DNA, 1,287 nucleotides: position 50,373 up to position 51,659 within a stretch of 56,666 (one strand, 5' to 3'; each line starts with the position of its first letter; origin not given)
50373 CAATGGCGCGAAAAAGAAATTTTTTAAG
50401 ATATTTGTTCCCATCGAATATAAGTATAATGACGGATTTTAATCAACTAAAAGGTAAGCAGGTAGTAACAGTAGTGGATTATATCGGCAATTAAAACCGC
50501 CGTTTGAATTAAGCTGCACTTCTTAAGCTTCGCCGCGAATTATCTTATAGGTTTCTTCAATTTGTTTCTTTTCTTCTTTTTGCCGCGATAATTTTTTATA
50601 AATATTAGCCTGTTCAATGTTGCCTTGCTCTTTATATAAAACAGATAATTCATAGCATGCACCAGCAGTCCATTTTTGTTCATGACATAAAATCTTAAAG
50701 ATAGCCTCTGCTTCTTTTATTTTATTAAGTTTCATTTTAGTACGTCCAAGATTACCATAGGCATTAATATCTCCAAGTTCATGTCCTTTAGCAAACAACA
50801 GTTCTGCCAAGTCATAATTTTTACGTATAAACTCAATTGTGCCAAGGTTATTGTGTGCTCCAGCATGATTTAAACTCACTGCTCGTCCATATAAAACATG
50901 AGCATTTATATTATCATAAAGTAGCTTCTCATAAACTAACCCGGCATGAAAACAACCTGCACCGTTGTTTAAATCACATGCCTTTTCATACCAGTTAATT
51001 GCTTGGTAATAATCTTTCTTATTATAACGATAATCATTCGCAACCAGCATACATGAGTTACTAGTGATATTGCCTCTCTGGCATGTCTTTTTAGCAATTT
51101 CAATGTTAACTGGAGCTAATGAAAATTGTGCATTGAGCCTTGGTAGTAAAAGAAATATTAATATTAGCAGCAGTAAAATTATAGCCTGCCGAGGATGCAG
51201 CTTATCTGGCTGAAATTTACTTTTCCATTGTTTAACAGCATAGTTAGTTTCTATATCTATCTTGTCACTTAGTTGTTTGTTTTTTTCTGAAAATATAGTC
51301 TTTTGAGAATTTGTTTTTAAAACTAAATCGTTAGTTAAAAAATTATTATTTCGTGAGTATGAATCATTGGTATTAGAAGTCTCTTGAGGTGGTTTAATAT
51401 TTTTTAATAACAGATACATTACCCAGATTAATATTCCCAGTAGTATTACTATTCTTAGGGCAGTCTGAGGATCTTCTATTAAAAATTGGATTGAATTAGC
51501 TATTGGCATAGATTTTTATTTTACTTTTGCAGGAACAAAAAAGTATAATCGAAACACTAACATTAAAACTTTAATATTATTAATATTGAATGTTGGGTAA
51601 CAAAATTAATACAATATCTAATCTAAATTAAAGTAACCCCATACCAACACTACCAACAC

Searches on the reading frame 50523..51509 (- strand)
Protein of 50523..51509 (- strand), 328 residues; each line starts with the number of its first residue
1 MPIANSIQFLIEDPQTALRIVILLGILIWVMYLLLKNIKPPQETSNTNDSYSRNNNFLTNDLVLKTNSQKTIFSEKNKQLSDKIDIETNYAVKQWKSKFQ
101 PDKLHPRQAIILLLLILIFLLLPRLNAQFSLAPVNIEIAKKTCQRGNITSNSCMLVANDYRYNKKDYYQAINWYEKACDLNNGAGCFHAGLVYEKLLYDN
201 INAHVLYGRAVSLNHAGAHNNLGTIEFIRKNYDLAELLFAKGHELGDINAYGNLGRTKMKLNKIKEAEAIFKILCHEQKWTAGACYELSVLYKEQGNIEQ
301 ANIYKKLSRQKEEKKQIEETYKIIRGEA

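Call 5: search_protein_families(library=pfam, proteins=[window:50523-51509:-], max_evalue=0.01)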
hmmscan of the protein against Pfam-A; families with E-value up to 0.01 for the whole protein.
window:50523-51509:- (328 aa): 8 families
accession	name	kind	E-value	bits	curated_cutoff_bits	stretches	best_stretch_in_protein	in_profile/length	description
PF07719.23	TPR_2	-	6e-08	32.7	27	0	162-182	12-32/34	Tetratricopeptide repeat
PF13181.12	TPR_8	-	2.8e-07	30.6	25.7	0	249-272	2-25/34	Tetratricopeptide repeat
PF00515.34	TPR_1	-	7.1e-07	29.2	27.8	0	218-244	3-29/34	Tetratricopeptide repeat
PF13374.12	TPR_10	-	2.3e-06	27.8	27.5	0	249-271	3-25/42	Tetratricopeptide repeat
PF13424.12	TPR_12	-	4.6e-06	27.2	30.1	0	218-271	5-68/77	Tetratricopeptide repeat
PF14559.12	TPR_19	-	0.0014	19.4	25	0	230-272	5-49/68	Tetratricopeptide repeat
PF08238.18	Sel1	-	0.0033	18.4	30.7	1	164-182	18-36/36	Sel1 repeat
PF13432.12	TPR_16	-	0.0044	17.9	32.7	0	207-240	20-55/65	Tetratricopeptide repeat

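Call 19: search_protein_families(library=ncbifam, proteins=[window:50523-51509:-], max_evalue=0.01)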
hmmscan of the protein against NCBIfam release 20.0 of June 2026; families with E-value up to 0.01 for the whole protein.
window:50523-51509:- (328 aa): 3 families
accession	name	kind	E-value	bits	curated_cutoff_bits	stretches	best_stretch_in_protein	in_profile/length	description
TIGR02521.1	type_IV_pilW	equivalog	3.6e-07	30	154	1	166-304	46-191/234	type IV pilus biogenesis/stability protein PilW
TIGR02917.1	PEP_TPR_lipo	equivalog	0.00059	17.8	312.2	1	212-309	461-561/899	XrtA/PEP-CTERM system TPR-repeat protein PrsT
TIGR00990.1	3a0801s09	subfamily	0.0061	15.2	757.25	0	223-273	406-458/615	mitochondrial import receptor subunit TOM70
